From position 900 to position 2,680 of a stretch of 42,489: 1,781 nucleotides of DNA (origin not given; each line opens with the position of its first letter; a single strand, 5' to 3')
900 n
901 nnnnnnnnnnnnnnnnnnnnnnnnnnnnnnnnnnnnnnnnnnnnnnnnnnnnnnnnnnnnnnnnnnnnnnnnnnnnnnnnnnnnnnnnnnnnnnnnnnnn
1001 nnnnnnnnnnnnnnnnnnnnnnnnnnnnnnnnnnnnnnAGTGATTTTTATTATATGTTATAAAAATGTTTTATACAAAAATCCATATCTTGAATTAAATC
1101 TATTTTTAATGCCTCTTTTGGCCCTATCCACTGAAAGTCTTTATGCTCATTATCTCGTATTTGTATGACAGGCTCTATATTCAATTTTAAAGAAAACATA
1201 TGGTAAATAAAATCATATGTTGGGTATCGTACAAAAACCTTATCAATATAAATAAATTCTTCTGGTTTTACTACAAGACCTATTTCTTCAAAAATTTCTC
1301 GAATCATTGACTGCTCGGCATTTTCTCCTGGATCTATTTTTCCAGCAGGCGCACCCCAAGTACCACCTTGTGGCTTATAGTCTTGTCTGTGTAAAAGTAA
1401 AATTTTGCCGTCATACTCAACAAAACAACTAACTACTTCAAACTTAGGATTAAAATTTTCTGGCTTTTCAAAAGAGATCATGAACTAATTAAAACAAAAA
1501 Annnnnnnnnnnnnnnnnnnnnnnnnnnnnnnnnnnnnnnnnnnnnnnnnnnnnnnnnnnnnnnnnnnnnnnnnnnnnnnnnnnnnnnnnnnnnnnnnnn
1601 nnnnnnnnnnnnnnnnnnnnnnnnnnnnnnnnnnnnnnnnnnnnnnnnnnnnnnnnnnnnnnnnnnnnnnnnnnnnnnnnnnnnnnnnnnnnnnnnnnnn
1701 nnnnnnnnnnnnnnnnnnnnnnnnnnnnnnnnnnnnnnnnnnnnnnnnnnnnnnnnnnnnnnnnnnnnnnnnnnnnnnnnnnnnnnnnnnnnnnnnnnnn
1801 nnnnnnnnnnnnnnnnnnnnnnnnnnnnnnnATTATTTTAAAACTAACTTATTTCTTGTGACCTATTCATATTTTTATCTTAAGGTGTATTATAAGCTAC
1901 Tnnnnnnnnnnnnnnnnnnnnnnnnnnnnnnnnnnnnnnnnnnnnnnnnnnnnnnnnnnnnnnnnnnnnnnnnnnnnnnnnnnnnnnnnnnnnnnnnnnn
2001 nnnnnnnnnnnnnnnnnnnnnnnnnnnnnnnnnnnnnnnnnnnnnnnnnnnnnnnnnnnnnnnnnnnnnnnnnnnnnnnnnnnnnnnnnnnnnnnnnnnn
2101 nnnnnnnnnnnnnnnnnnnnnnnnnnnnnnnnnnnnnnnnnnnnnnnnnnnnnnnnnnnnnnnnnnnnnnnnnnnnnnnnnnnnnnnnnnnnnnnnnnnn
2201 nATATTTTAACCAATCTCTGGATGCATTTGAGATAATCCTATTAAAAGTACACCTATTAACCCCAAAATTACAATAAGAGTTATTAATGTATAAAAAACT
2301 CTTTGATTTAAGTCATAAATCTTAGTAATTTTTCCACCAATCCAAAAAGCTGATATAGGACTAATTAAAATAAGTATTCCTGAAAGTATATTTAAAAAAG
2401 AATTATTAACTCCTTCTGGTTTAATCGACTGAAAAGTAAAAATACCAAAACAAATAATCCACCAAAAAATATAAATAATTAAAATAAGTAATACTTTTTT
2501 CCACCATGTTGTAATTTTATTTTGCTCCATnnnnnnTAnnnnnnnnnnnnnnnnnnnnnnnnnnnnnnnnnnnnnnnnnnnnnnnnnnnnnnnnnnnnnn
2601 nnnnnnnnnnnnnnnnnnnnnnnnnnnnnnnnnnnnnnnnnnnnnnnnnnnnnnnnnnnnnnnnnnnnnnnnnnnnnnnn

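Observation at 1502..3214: Tandem array of five 3-TM paralogues with an invariant 5' DNA block and divergent bodies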

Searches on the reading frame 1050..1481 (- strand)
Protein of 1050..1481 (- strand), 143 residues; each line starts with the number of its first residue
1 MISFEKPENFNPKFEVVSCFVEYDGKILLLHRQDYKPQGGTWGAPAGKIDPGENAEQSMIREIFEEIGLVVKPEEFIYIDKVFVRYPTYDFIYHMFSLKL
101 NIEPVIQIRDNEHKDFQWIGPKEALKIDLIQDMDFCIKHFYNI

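Call 9: search_protein_families(library=pfam, proteins=[window:1050-1481:-], max_evalue=1)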
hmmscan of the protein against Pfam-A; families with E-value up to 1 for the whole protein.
window:1050-1481:- (143 aa): 3 families
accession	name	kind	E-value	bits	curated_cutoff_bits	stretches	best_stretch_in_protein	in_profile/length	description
PF00293.34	NUDIX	-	6.3e-19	68.8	21.1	1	16-130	5-124/134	NUDIX domain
PF14815.12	NUDIX_4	-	1.1e-07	32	35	1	20-127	5-101/113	NUDIX domain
PF22327.2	Nudt16-like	-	0.00047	20.6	27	1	40-111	33-106/161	U8 snoRNA-decapping enzyme-like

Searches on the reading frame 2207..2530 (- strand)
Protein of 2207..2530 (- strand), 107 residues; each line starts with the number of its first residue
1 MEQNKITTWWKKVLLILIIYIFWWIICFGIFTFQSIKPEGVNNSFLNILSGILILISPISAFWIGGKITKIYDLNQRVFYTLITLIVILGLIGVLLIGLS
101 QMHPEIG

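Call 9: search_protein_families(library=pfam, proteins=[window:2207-2530:-], max_evalue=1)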
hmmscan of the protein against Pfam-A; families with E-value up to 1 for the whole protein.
window:2207-2530:- (107 aa): 2 families
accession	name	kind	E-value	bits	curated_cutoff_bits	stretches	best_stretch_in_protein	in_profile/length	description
PF12698.13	ABC2_membrane_3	-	0.019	14.5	31.6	1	4-102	202-295/347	ABC-2 family transporter protein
PF05656.20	DUF805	-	0.37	11.7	25.7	1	9-97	13-97/111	Protein of unknown function (DUF805)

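Call 10: search_protein_families(library=ncbifam, proteins=[window:2207-2530:-], max_evalue=10)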
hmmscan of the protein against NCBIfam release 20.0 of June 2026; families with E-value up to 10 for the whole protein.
window:2207-2530:- (107 aa): 3 families
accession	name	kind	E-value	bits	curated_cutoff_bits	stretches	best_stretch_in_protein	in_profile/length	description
NF041560.1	T6SS_Burk_ExIF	subfamily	0.14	11.9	90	1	7-82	129-202/234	putative type VI secretion system effector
TIGR03025.1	EPS_sugtrans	subfamily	0.23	10.6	295.55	1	5-96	21-110/445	exopolysaccharide biosynthesis polyprenyl glycosylphosphotransferase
NF043039.1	HgcAB_like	equivalog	0.93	9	285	1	9-100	179-273/350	HgcAB-like fusion protein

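Call 30: find_related_loci(query=A4, collection=metagenome_contigs, flank=6000)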
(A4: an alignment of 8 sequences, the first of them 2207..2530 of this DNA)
Query A4 (107 aa) in metagenome_contigs; peptide patterns used: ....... (x = any residue, [..] = any of these).
95 stretches matched a pattern, but none encodes a relative of the query by tblastn (E <= 1e-3).

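Call 66: search_protein_families(library=padloc, proteins=[window:2207-2530:-], max_evalue=0.01)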
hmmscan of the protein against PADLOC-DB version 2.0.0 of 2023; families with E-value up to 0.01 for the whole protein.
window:2207-2530:- (107 aa): 0 families
